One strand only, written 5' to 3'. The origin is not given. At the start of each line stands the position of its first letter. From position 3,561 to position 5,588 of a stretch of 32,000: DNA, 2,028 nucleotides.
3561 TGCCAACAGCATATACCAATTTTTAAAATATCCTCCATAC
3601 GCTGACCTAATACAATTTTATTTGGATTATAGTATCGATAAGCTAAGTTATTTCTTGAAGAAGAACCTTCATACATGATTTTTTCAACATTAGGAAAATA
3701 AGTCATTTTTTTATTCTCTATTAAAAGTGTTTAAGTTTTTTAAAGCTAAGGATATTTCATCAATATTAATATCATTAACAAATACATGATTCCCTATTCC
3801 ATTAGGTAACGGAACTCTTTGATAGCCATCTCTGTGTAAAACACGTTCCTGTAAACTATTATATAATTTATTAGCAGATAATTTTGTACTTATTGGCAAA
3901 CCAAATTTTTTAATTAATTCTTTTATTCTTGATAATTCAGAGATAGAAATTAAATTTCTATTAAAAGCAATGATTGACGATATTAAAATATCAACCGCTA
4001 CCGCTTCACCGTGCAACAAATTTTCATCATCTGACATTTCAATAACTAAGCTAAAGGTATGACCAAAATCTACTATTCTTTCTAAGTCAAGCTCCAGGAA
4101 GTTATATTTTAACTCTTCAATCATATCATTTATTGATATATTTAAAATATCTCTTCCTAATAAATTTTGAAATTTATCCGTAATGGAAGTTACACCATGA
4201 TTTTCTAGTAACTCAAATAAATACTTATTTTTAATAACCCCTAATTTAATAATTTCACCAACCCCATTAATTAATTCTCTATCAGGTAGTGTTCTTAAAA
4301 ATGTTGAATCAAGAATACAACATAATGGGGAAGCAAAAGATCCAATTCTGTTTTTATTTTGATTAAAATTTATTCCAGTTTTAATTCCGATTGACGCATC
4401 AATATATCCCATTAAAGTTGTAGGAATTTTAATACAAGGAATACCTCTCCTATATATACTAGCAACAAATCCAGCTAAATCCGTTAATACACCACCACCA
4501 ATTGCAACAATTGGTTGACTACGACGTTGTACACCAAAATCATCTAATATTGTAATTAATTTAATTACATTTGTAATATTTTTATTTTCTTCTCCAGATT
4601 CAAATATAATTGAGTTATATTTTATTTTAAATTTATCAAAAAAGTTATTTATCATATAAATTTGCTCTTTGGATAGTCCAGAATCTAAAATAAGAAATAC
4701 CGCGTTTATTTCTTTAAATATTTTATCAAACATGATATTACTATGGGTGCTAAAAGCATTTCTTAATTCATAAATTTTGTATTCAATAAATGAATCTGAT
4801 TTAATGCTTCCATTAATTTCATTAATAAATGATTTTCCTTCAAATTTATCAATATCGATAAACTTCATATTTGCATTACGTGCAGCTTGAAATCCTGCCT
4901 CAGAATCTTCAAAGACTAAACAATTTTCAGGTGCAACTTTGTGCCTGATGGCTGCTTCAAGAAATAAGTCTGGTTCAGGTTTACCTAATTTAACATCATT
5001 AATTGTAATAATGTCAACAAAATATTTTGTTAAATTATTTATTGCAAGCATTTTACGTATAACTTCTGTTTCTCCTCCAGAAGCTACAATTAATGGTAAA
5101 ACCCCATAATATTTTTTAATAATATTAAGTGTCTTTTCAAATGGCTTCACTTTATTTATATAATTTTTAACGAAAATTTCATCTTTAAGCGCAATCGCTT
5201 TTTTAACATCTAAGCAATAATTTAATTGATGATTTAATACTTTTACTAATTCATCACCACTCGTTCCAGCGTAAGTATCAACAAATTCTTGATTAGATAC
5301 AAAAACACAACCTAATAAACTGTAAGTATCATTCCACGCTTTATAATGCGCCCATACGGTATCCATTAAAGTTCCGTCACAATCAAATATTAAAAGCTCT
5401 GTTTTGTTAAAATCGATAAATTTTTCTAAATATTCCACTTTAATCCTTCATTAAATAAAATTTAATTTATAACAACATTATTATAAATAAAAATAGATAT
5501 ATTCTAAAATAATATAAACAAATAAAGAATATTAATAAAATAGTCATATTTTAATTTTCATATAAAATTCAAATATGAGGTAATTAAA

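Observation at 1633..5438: Compact operon: HAD/sugar-phosphate-cyclase fusion + canonical XylA + SDR, a candidate undescribed cyclitol or carbasugar pathway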

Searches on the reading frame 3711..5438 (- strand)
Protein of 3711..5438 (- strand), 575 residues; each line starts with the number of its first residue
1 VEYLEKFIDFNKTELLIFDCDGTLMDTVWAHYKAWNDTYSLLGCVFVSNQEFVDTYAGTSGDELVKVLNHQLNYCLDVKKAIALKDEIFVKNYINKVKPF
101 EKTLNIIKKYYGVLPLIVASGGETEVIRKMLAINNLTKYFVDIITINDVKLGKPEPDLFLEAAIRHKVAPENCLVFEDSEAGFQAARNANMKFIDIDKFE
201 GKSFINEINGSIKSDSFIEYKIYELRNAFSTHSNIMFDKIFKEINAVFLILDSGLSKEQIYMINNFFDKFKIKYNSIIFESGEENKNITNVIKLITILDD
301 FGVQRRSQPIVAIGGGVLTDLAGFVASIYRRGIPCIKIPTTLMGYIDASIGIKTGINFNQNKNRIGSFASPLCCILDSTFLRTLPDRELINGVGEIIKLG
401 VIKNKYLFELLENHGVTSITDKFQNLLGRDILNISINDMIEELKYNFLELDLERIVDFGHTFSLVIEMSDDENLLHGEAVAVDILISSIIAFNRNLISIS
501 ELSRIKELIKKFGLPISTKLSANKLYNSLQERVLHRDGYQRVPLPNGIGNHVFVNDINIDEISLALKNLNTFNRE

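Call 3: search_protein_families(library=pfam, proteins=[window:3711-5438:-], max_evalue=0.01)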
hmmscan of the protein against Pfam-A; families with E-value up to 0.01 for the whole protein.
window:3711-5438:- (575 aa): 7 families
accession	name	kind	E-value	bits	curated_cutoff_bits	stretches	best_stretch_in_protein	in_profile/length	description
PF01761.26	DHQ_synthase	-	2.2e-38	130.9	24.2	1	277-390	2-114/115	3-dehydroquinate synthase N-terminal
PF13419.12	HAD_2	-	9.8e-27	94.6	23.8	1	16-194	1-176/178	Haloacid dehalogenase-like hydrolase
PF24621.2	DHQS_C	-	5.1e-22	78.8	27.6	1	392-530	1-139/144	3-dehydroquinate synthase C-terminal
PF00702.32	Hydrolase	-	1.8e-19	71.3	26.4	1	15-190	3-191/191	haloacid dehalogenase-like hydrolase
PF13685.12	Fe-ADH_2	-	4.3e-08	33.7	28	1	243-385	18-149/149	Iron-containing alcohol dehydrogenase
PF00465.25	Fe-ADH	-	6.4e-06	26.3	31.3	1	240-342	17-131/168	Iron-containing alcohol dehydrogenase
PF13242.12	Hydrolase_like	-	0.0022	18.3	22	1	151-194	2-46/75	HAD-hyrolase-like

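Call 4: search_protein_families(library=ncbifam, proteins=[window:3711-5438:-], max_evalue=0.001)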
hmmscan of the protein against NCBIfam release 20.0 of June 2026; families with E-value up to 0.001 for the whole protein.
window:3711-5438:- (575 aa): 29 families (the best 25 are shown)
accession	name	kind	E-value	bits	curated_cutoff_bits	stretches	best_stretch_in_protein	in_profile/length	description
TIGR01357.1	aroB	equivalog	1.8e-67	228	305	1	239-558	12-335/344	3-dehydroquinate synthase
NF004852.0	PRK06203.1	equivalog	4.3e-53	180.6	333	1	219-573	23-395/407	3-dehydroquinate synthase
TIGR04425.1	P_lya_rel_AroB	hypoth_equivalog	3.7e-46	157.7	400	1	238-514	21-287/348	AroB-related putative sugar phosphate phospholyase (cyclizing)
NF010627.0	PRK14021.1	equivalog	6.5e-37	127.1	565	1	277-565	241-536/542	bifunctional shikimate kinase/3-dehydroquinate synthase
NF010556.0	PRK13951.1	equivalog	6.4e-33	114.3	560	1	273-563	205-486/492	bifunctional shikimate kinase AroK/3-dehydroquinate synthase AroB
TIGR02009.1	PGMB-YQAB-SF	subfamily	1e-32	113.9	153.35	1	16-196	4-186/186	beta-phosphoglucomutase family hydrolase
NF008000.0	PRK10725.1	equivalog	2.6e-31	109.2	215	1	11-197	3-186/188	fructose-1-phosphate/6-phosphogluconate phosphatase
TIGR01990.1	bPGM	equivalog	3.2e-20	72.9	189.4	1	16-196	4-186/187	beta-phosphoglucomutase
NF007854.0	PRK10563.1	equivalog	1.5e-17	64.1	211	1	12-192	3-181/221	6-phosphogluconate phosphatase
NF053653.1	InDiPhoBT2121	equivalog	2.2e-17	63.4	245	1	16-194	4-184/216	inorganic diphosphatase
NF008087.0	PRK10826.1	equivalog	6.5e-17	61.9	191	1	15-198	9-193/222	hexitol phosphatase HxpB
NF046057.1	bifunc_MtlD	equivalog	1.5e-16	60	800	1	16-196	10-191/683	bifunctional mannitol-1-phosphate dehydrogenase/phosphatase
TIGR01509.1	HAD-SF-IA-v3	subfamily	8e-16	58.6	29.4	1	136-194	96-152/154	HAD-IA family hydrolase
NF009695.0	PRK13222.1-2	equivalog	5.2e-15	55.5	225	1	11-194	4-191/226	phosphoglycolate phosphatase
NF008610.0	PRK11587.1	equivalog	1.8e-12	47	282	1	16-214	6-199/219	sugar phosphatase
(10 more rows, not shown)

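Call 7: find_homologous_proteins(query=window:3711-5438:-, max_evalue=1e-10)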
Query window:3711-5438:- (575 aa): 3321 proteins with E <= 1e-10 among 8000 candidates; the best 120 are listed.
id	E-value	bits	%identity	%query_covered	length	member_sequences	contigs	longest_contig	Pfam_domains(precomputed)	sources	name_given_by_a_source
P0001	0.0e+0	1268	100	100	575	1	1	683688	PF13419.13,PF13685.13,PF00702.33,PF24621.3,PF00465.26,PF01761.27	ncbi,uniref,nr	ncbi:HAD-IA family hydrolase [Silvanigrella paludirubra]|uniref:HAD-IA family hydrolase n=1 Tax=Silv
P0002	1.1e-111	393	52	62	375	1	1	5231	PF13685.13,PF24621.3,PF00465.26,PF01761.27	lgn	-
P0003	2.3e-109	385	52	62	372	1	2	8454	PF13685.13,PF24621.3,PF01761.27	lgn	-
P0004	1.4e-107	379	52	61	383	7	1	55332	PF13685.13,PF24621.3,PF01761.27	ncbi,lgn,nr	ncbi:MAG: sedoheptulose 7-phosphate cyclase [Anaerolineales bacterium]|nr:sedoheptulose 7-phosphate 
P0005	1.2e-106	376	51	62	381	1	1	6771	PF13685.13,PF24621.3,PF01761.27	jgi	jgi:2-epi-5-epi-valiolone synthase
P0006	1.6e-106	375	49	63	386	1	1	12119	PF13685.13,PF24621.3,PF01761.27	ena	-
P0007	1.7e-106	375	49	63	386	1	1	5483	PF13685.13,PF24621.3,PF01761.27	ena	-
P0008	2.5e-106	375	49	63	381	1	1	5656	PF13685.13,PF24621.3,PF01761.27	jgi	-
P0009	2.5e-106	375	49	63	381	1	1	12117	PF13685.13,PF24621.3,PF01761.27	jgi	-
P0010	2.6e-106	375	51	61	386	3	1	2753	PF13685.13,PF24621.3,PF01761.27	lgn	-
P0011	7.9e-106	373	50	61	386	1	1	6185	PF13685.13,PF24621.3,PF01761.27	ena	-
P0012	1.0e-105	373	50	62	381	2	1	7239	PF13685.13,PF24621.3,PF01761.27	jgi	-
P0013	1.3e-105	372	53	61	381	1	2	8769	PF13685.13,PF24621.3,PF01761.27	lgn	-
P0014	1.5e-105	372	51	63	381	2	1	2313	PF13685.13,PF24621.3,PF01761.27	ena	-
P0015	1.9e-105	372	49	62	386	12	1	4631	PF13685.13,PF24621.3,PF01761.27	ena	-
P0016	2.6e-105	371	50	61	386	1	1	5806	PF13685.13,PF24621.3,PF01761.27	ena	-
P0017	3.8e-105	371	53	62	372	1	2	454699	PF13685.13,PF24621.3,PF01761.27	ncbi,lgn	-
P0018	4.0e-105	371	50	62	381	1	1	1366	PF13685.13,PF24621.3,PF01761.27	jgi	-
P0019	6.2e-105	370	51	62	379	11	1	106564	PF13685.13,PF24621.3,PF01761.27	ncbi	-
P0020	8.0e-105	370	50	62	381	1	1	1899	PF13685.13,PF24621.3,PF01761.27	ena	-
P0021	1.7e-104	369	50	62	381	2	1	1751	PF13685.13,PF24621.3,PF01761.27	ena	-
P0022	2.2e-104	368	52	61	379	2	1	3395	PF13685.13,PF24621.3,PF01761.27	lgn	-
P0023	2.5e-104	368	50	62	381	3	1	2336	PF13685.13,PF24621.3,PF01761.27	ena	-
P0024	2.7e-104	368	52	62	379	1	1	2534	PF13685.13,PF24621.3,PF01761.27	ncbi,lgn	-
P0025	3.3e-104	368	48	62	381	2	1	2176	PF13685.13,PF24621.3,PF01761.27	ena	-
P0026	3.8e-104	368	49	62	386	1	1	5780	PF13685.13,PF24621.3,PF01761.27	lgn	-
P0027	4.0e-104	368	52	62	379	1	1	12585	PF13685.13,PF24621.3,PF01761.27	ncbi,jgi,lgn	jgi:3-dehydroquinate synthetase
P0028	4.0e-104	368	50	61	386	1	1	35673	PF13685.13,PF24621.3,PF01761.27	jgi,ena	-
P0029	4.4e-104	367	50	61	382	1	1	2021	PF13685.13,PF24621.3,PF01761.27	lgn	-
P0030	4.6e-104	367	51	61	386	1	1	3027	PF13685.13,PF24621.3,PF01761.27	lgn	-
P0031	5.4e-104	367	49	63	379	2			PF13685.13,PF24621.3,PF00465.26,PF01761.27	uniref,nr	uniref:sedoheptulose 7-phosphate cyclase n=1 Tax=Desulforadius tongensis TaxID=1216062 RepID=UPI0019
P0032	5.6e-104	367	51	62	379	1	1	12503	PF13685.13,PF24621.3,PF01761.27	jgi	-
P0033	5.8e-104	367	50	62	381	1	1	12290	PF13685.13,PF24621.3,PF01761.27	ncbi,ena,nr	ncbi:MAG TPA: sedoheptulose 7-phosphate cyclase [Anaerolineales bacterium]|nr:sedoheptulose 7-phosph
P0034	6.7e-104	367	49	62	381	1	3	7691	PF13685.13,PF24621.3,PF01761.27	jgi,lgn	-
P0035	8.3e-104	367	50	61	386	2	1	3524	PF13685.13,PF24621.3,PF01761.27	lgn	-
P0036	8.3e-104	367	52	61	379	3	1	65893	PF13685.13,PF24621.3,PF01761.27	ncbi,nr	ncbi:MAG: sedoheptulose 7-phosphate cyclase [Anaerolineales bacterium]|nr:sedoheptulose 7-phosphate 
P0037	1.2e-103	366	53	61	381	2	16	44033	PF13685.13,PF24621.3,PF01761.27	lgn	-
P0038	1.2e-103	366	50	63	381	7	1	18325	PF13685.13,PF24621.3,PF01761.27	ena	-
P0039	1.2e-103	366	51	63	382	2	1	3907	PF13685.13,PF24621.3,PF01761.27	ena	-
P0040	1.3e-103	366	51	62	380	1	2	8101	PF13685.13,PF24621.3,PF01761.27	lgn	-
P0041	1.4e-103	366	50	62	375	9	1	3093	PF13685.13,PF24621.3,PF01761.27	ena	-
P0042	1.5e-103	366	50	63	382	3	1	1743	PF13685.13,PF24621.3,PF01761.27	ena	-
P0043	1.8e-103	365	48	63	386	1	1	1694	PF13685.13,PF24621.3,PF01761.27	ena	-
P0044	2.0e-103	365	51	61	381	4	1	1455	PF13685.13,PF24621.3,PF01761.27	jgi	jgi:3-dehydroquinate synthase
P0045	2.0e-103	365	51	61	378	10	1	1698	PF13685.13,PF24621.3,PF01761.27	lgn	-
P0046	2.4e-103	365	51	62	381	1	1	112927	PF13685.13,PF24621.3,PF01761.27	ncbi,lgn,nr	ncbi:MAG: sedoheptulose 7-phosphate cyclase [Anaerolineales bacterium]|nr:sedoheptulose 7-phosphate 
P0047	2.8e-103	365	49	62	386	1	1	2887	PF13685.13,PF24621.3,PF01761.27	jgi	-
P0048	3.5e-103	364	50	61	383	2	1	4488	PF13685.13,PF24621.3,PF01761.27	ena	-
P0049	3.6e-103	364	50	61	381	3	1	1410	PF13685.13,PF24621.3,PF01761.27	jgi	-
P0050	3.8e-103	364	51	62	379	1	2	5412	PF13685.13,PF24621.3,PF01761.27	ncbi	-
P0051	3.9e-103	364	51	62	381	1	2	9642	PF13685.13,PF24621.3,PF01761.27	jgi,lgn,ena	-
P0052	4.4e-103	364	51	63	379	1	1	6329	PF13685.13,PF24621.3,PF00465.26,PF01761.27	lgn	-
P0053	4.9e-103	364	50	62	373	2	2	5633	PF13685.13,PF24621.3,PF01761.27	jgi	-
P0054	5.6e-103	364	51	63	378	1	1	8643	PF13685.13,PF24621.3,PF01761.27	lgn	-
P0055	7.5e-103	363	49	63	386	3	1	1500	PF13685.13,PF24621.3,PF01761.27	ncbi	-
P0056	8.0e-103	363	49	62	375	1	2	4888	PF13685.13,PF24621.3,PF01761.27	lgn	-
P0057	8.6e-103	363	52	63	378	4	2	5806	PF13685.13,PF24621.3,PF01761.27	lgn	-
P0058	9.4e-103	363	50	62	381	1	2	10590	PF13685.13,PF24621.3,PF01761.27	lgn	-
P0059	9.5e-103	363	50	61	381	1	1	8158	PF13685.13,PF24621.3,PF01761.27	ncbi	-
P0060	1.1e-102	363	50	61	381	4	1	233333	PF13685.13,PF24621.3,PF01761.27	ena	-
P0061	1.1e-102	363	51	62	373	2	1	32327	PF13685.13,PF24621.3,PF01761.27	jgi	jgi:3-dehydroquinate synthetase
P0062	1.1e-102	363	52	61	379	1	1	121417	PF13685.13,PF24621.3,PF00465.26,PF01761.27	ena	-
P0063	1.3e-102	363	50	62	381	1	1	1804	PF13685.13,PF24621.3,PF01761.27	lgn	-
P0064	1.4e-102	363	50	61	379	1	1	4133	PF13685.13,PF24621.3,PF01761.27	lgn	-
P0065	1.5e-102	362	51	62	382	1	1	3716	PF13685.13,PF24621.3,PF01761.27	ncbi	ncbi:MAG: sedoheptulose 7-phosphate cyclase [Chloroflexota bacterium]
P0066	1.5e-102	362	50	62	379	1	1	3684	PF13685.13,PF24621.3,PF01761.27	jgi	jgi:2-epi-5-epi-valiolone synthase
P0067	1.9e-102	362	48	62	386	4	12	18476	PF13685.13,PF24621.3,PF01761.27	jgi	jgi:3-dehydroquinate synthase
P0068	2.0e-102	362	51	62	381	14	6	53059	PF13685.13,PF24621.3,PF01761.27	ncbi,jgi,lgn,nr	ncbi:MAG: sedoheptulose 7-phosphate cyclase [Chloroflexi bacterium]|nr:sedoheptulose 7-phosphate cyc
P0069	2.1e-102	362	50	61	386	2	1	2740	PF13685.13,PF24621.3,PF01761.27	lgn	-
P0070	2.6e-102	362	50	61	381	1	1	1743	PF13685.13,PF24621.3,PF01761.27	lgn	-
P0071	2.8e-102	362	51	61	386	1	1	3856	PF13685.13,PF24621.3,PF01761.27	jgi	jgi:3-dehydroquinate synthase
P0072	3.0e-102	361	51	62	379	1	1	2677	PF13685.13,PF24621.3,PF01761.27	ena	-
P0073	3.3e-102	361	50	62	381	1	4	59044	PF13685.13,PF24621.3,PF01761.27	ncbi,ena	-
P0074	3.8e-102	361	48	62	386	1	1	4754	PF13685.13,PF24621.3,PF01761.27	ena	-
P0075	4.7e-102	361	50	61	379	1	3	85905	PF13685.13,PF24621.3,PF01761.27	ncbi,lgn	-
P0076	5.8e-102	360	49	61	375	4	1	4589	PF13685.13,PF24621.3,PF01761.27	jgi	-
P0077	6.6e-102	360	48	62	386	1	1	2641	PF13685.13,PF24621.3,PF01761.27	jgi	jgi:2-epi-5-epi-valiolone synthase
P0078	6.6e-102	360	52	61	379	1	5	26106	PF13685.13,PF24621.3,PF01761.27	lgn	-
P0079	7.4e-102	360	48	61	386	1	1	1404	PF13685.13,PF24621.3,PF01761.27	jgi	-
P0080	7.6e-102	360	51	61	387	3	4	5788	PF13685.13,PF24621.3,PF01761.27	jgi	jgi:3-dehydroquinate synthetase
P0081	7.8e-102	360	51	62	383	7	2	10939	PF13685.13,PF24621.3,PF01761.27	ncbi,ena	-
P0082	9.0e-102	360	50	61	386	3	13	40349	PF13685.13,PF24621.3,PF01761.27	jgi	jgi:3-dehydroquinate synthase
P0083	9.0e-102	360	49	61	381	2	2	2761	PF13685.13,PF24621.3,PF01761.27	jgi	-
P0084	9.8e-102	360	50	61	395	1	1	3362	PF13685.13,PF24621.3,PF01761.27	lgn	-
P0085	1.1e-101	360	52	62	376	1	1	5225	PF13685.13,PF24621.3,PF01761.27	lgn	-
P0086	1.2e-101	359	50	62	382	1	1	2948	PF13685.13,PF24621.3,PF01761.27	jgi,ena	-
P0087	1.3e-101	359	49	61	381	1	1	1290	PF13685.13,PF24621.3,PF01761.27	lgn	-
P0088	1.4e-101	359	50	62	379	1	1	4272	PF13685.13,PF24621.3,PF01761.27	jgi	jgi:2-epi-5-epi-valiolone synthase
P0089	1.4e-101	359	50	61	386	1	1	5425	PF13685.13,PF24621.3,PF01761.27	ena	-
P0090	2.0e-101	359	50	61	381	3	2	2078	PF13685.13,PF24621.3,PF01761.27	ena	-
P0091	2.0e-101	359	53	57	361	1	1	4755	PF13685.13,PF24621.3,PF01761.27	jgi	jgi:3-dehydroquinate synthase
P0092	2.0e-101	359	48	62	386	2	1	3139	PF13685.13,PF24621.3,PF01761.27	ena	-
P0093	2.0e-101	359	51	62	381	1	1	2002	PF13685.13,PF24621.3,PF01761.27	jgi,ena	-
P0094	2.2e-101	359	48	62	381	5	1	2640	PF13685.13,PF24621.3,PF01761.27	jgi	jgi:3-dehydroquinate synthetase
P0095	2.2e-101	359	49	62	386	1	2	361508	PF13685.13,PF24621.3,PF01761.27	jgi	jgi:2-epi-5-epi-valiolone synthase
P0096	2.2e-101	359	50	62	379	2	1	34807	PF13685.13,PF24621.3,PF01761.27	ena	-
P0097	2.4e-101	358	50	61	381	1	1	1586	PF13685.13,PF24621.3,PF01761.27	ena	-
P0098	2.5e-101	358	50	61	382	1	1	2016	PF13685.13,PF24621.3,PF01761.27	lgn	-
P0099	2.6e-101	358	49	61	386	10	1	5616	PF13685.13,PF24621.3,PF01761.27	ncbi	-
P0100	2.6e-101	358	50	62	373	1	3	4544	PF13685.13,PF24621.3,PF01761.27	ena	-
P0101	2.9e-101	358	49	62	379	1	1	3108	PF13685.13,PF24621.3,PF01761.27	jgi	jgi:3-dehydroquinate synthase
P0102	2.9e-101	358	50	61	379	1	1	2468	PF13685.13,PF24621.3,PF01761.27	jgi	jgi:3-dehydroquinate synthetase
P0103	2.9e-101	358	47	63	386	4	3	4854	PF13685.13,PF24621.3,PF01761.27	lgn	-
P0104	3.0e-101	358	50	61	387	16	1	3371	PF13685.13,PF24621.3,PF01761.27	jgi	jgi:3-dehydroquinate synthetase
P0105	3.2e-101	358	48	63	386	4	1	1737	PF13685.13,PF24621.3,PF01761.27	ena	-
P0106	3.4e-101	358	49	62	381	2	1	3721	PF13685.13,PF24621.3,PF01761.27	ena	-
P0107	3.9e-101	358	50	62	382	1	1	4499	PF13685.13,PF24621.3,PF01761.27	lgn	-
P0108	4.0e-101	358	50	62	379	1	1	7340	PF13685.13,PF24621.3,PF01761.27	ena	-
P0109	4.2e-101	358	49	61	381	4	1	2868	PF13685.13,PF24621.3,PF01761.27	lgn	-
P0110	4.5e-101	358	48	62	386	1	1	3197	PF13685.13,PF24621.3,PF01761.27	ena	-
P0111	5.9e-101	357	48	62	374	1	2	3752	PF13685.13,PF24621.3,PF01761.27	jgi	-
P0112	6.2e-101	357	48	62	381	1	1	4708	PF13685.13,PF24621.3,PF01761.27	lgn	-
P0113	7.2e-101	357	49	61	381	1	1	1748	PF13685.13,PF24621.3,PF01761.27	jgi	-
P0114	7.3e-101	357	48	63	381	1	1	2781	PF13685.13,PF24621.3,PF00465.26,PF01761.27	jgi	jgi:3-dehydroquinate synthase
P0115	7.9e-101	357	49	63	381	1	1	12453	PF13685.13,PF24621.3,PF01761.27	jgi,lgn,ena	-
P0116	7.9e-101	357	49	61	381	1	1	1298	PF13685.13,PF24621.3,PF01761.27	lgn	-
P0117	8.0e-101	357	49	62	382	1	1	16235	PF13685.13,PF24621.3,PF01761.27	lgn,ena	-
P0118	8.8e-101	357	47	62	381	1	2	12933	PF13685.13,PF24621.3,PF01761.27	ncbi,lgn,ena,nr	ncbi:MAG TPA: 2-epi-5-epi-valiolone synthase [Anaerolineae bacterium]|nr:2-epi-5-epi-valiolone synth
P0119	9.1e-101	356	49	62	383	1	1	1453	PF13685.13,PF24621.3,PF01761.27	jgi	-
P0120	1.0e-100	356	49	62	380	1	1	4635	PF13685.13,PF24621.3,PF01761.27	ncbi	-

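Call 10: find_encoding_contigs(protein=P0004, flank=8000, max_places=3)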
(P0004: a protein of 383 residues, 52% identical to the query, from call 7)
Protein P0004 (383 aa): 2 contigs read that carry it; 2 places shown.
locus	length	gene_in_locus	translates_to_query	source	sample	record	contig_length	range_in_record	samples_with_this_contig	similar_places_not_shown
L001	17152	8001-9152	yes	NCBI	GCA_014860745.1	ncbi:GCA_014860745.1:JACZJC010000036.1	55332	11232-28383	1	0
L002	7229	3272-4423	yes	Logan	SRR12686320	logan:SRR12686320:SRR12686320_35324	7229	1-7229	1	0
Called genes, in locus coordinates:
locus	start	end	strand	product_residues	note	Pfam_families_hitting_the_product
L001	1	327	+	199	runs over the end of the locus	PF13302:Acetyltransf_3, PF00583:Acetyltransf_1 (weak)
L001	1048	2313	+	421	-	PF01018:GTP1_OBG, PF00009:GTP_EFTU (faint), PF01926:MMR_HSR1, PF02421:FeoB_N, PF09269:DUF1967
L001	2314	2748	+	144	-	-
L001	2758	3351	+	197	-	PF09335:VTT_dom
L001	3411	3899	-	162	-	PF00254:FKBP_C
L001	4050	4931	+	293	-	-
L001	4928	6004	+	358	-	PF03576:Peptidase_S58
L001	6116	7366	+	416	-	PF01261:AP_endonuc_2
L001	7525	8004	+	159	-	PF02664:LuxS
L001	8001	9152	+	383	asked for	PF13685:Fe-ADH_2 (weak), PF01761:DHQ_synthase, PF24621:DHQS_C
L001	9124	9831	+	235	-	PF01209:Ubie_methyltran, PF13489:Methyltransf_23, PF02353:CMAS, PF06325:PrmA, PF05175:MTS, PF13847:Methyltransf_31, PF08241:Methyltransf_11, PF08242:Methyltransf_12, +4 more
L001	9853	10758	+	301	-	PF01040:UbiA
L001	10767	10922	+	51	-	-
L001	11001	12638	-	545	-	PF02463:SMC_N (faint), PF00005:ABC_tran, PF00006:ATP-synt_ab (faint), PF13304:AAA_21 (faint), PF13401:AAA_22 (faint), PF12848:ABC_tran_Xtn, PF00005:ABC_tran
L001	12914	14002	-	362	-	PF01936:NYN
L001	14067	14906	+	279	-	PF12705:PDDEXK_1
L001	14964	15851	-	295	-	PF07136:DUF1385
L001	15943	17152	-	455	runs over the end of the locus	PF01546:Peptidase_M20, PF07687:M20_dimer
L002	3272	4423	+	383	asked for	PF13685:Fe-ADH_2 (weak), PF01761:DHQ_synthase, PF24621:DHQS_C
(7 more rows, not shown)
